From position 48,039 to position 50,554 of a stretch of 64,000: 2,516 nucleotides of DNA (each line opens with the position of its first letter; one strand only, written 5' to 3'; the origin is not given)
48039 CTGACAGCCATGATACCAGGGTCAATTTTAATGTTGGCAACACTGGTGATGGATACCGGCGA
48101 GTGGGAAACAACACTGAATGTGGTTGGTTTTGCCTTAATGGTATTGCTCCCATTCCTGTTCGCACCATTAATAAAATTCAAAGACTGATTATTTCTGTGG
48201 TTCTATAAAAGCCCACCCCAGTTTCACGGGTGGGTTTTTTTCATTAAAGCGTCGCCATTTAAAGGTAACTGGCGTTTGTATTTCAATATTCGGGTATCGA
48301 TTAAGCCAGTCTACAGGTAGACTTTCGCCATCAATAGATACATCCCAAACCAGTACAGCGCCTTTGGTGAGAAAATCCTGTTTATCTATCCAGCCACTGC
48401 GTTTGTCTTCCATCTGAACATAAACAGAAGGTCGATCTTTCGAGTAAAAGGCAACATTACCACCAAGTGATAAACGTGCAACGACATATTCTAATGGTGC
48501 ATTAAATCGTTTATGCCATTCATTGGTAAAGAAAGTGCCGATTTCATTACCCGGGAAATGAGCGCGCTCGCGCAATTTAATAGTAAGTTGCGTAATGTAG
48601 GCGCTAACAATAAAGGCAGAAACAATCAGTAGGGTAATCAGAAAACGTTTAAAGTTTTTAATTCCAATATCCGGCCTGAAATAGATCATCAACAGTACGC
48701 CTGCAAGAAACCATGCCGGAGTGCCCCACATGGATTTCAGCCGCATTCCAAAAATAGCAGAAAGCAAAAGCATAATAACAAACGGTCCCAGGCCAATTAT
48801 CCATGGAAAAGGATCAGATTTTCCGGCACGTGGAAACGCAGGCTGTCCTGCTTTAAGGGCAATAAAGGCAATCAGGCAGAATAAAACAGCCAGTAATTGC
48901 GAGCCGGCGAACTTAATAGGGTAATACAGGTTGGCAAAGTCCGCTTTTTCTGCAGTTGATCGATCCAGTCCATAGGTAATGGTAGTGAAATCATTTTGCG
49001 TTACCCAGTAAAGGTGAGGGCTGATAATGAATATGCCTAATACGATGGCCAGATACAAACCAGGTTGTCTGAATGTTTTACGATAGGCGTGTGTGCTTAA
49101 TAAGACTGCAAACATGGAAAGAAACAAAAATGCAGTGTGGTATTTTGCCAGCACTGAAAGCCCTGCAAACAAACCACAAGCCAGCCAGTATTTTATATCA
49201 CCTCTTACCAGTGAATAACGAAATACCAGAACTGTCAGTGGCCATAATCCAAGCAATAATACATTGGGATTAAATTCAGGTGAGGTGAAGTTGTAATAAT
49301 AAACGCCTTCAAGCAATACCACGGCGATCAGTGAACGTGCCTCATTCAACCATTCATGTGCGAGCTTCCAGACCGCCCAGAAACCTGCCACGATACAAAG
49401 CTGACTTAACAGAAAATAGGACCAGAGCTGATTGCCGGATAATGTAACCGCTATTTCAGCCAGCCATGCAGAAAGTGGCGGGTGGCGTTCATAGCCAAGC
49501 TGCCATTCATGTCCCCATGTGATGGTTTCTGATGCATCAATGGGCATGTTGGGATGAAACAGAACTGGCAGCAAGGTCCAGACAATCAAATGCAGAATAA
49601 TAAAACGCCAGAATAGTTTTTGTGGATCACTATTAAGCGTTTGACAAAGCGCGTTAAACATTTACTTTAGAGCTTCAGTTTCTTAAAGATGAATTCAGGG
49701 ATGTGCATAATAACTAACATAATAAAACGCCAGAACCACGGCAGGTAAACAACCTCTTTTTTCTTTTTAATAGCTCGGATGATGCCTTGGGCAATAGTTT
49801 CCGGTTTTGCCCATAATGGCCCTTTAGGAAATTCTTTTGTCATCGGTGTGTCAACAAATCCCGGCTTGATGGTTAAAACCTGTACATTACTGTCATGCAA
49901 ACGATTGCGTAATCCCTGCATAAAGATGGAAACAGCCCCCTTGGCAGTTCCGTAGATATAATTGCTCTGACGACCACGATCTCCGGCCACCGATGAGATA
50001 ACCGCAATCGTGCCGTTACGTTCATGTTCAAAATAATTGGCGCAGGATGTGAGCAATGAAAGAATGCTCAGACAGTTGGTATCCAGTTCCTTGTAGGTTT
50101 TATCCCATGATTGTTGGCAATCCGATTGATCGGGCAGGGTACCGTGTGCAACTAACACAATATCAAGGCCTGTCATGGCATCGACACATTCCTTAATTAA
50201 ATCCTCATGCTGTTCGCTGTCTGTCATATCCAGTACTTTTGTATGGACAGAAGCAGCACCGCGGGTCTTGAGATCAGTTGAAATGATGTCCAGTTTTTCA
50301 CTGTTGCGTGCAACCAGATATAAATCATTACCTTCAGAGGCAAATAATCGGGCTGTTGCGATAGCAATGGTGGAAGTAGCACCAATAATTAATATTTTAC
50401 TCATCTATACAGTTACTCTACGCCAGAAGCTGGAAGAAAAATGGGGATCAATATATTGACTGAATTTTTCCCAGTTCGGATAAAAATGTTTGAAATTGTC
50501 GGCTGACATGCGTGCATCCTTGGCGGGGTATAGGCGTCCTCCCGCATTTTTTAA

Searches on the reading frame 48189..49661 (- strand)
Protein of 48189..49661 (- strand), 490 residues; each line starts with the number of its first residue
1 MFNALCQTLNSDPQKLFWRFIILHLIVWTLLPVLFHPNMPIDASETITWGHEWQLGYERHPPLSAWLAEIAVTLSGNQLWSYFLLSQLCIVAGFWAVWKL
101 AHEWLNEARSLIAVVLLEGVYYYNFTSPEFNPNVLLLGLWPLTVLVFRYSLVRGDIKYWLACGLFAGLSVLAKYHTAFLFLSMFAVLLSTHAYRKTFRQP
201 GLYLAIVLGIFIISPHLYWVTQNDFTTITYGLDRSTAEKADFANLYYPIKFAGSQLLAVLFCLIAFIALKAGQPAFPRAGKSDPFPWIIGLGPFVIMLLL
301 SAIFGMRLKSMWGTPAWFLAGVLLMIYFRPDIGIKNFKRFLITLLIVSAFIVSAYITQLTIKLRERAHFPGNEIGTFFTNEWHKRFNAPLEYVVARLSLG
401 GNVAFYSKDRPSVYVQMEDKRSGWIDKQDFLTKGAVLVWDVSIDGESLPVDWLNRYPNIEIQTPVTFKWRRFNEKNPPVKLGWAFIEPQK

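Call 8: search_protein_families(library=pfam, proteins=[window:48189-49661:-], max_evalue=0.001)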
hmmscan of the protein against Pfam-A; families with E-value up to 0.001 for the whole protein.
window:48189-49661:- (490 aa): 1 family
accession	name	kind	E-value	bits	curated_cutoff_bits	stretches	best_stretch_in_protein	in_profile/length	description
PF13231.12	PMT_2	-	1.4e-35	123.4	26.1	1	60-219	2-160/160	Dolichyl-phosphate-mannose-protein mannosyltransferase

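Call 40: search_protein_families(library=ncbifam, proteins=[window:48189-49661:-], max_evalue=0.01)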
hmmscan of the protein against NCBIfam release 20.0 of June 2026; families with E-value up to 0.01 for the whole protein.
window:48189-49661:- (490 aa): 0 families

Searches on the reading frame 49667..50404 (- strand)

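Call 3: search_protein_families(library=pfam, proteins=[window:49667-50404:-], max_evalue=0.01)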
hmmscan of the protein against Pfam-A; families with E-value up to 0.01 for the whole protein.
window:49667-50404:- (245 aa): 3 families
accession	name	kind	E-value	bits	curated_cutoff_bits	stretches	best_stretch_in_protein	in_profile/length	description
PF00106.31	adh_short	-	1.2e-36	126.4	26.6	1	4-193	3-191/195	short chain dehydrogenase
PF13561.12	adh_short_C2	-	4.5e-25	89.1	27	1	8-195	1-187/236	Enoyl-(Acyl carrier protein) reductase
PF08659.16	KR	-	6.5e-06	26.6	22.6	1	4-167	3-165/180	KR domain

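Call 4: search_protein_families(library=ncbifam, proteins=[window:49667-50404:-], max_evalue=0.01)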
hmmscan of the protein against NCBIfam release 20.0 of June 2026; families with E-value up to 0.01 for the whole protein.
window:49667-50404:- (245 aa): 214 families (the best 25 are shown)
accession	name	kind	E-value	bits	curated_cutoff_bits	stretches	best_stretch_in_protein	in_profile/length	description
NF005489.0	PRK07102.1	equivalog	1.7e-101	338.9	267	1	1-245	1-243/243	SDR family oxidoreductase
NF053786.1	DcplherypntRedDprE2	equivalog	3e-55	187.6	250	1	3-244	10-251/252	decaprenylphospho-beta-D-erythro-pentofuranosid-2-ulose 2-reductase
NF004110.0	PRK05599.1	equivalog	5.4e-42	144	362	1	3-243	2-244/246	SDR family oxidoreductase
NF006099.0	PRK08251.1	equivalog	1.8e-38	132.2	253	1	2-243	5-249/250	SDR family oxidoreductase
NF005437.0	PRK07024.1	equivalog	1e-35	123.4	266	1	2-243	5-246/259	SDR family oxidoreductase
NF005559.1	PRK07231.1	subfamily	1.1e-26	93.8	215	1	4-194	7-196/249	glucose 1-dehydrogenase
NF004825.0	PRK06181.1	equivalog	6.2e-26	91.3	215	1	3-191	8-195/268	SDR family oxidoreductase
NF047420.2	EF_P_mod_YmfI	equivalog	1e-24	87.6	238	1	4-197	2-191/236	elongation factor P 5-aminopentanone reductase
NF009466.0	PRK12826.1-2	subfamily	5.3e-24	85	222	1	3-191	5-194/248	3-oxoacyl-ACP reductase FabG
TIGR01830.1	3oxo_ACP_reduc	equivalog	1.8e-23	83.5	297.75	1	5-194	2-191/239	3-oxoacyl-[acyl-carrier-protein] reductase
NF005672.0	PRK07454.1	equivalog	7.2e-23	81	234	1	2-188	7-192/241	SDR family oxidoreductase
NF052558.1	MBtsdlDhBudC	equivalog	8.2e-23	81.3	270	1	4-191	6-189/250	meso-2,3-butanediol dehydrogenase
NF005878.0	PRK07825.1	subfamily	1.1e-22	80.7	287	1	4-240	12-245/278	short chain dehydrogenase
NF004197.0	PRK05653.1-1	equivalog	1.6e-22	80.4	332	1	4-195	10-200/249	3-oxoacyl-ACP reductase FabG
NF038213.1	SDR_TniO_fam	equivalog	2.9e-22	79.3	300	1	5-186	6-194/249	SDR family oxidoreductase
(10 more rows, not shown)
